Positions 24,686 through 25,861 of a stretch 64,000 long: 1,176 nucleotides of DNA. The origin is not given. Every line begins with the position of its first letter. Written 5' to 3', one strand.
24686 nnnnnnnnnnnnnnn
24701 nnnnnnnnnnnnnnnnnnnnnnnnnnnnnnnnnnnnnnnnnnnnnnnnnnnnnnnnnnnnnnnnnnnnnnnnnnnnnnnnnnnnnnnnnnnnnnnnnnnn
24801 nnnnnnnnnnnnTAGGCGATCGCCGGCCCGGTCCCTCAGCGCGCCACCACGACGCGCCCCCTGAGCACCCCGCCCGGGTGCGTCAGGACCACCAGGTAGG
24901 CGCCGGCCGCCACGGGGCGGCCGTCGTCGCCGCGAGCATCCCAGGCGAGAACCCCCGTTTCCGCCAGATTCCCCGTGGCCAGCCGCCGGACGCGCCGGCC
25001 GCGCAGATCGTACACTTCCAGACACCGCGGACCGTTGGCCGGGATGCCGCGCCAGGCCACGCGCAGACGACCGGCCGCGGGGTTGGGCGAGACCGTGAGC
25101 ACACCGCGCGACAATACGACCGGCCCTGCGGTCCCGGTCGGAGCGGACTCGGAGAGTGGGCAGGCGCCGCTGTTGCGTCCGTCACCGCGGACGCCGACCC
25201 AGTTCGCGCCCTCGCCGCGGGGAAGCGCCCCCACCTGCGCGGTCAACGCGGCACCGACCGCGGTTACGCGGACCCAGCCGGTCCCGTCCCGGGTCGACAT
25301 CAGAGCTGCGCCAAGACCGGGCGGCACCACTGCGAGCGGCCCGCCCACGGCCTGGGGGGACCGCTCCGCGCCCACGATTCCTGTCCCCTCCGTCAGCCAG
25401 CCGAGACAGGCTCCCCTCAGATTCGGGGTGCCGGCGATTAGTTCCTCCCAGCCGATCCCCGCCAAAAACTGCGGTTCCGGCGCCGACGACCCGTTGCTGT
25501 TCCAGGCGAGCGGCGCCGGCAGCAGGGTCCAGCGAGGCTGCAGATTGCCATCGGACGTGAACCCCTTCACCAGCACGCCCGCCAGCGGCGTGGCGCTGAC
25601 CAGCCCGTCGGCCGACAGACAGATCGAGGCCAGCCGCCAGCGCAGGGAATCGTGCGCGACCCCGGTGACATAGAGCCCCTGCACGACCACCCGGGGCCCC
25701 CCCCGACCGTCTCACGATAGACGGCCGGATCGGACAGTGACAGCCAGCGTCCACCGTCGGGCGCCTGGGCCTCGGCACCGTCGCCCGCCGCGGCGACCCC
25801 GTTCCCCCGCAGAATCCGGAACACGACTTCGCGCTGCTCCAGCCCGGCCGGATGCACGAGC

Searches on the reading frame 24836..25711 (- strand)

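Call 40: search_protein_families(library=pfam, proteins=[window:24836-25711:-], max_evalue=0.001)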
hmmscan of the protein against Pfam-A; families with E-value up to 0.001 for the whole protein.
window:24836-25711:- (291 aa): 1 family
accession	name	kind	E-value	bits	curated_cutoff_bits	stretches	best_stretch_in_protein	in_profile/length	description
PF13860.13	FlgD_ig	-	1.1e-06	29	27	1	231-277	27-74/79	FlgD Ig-like domain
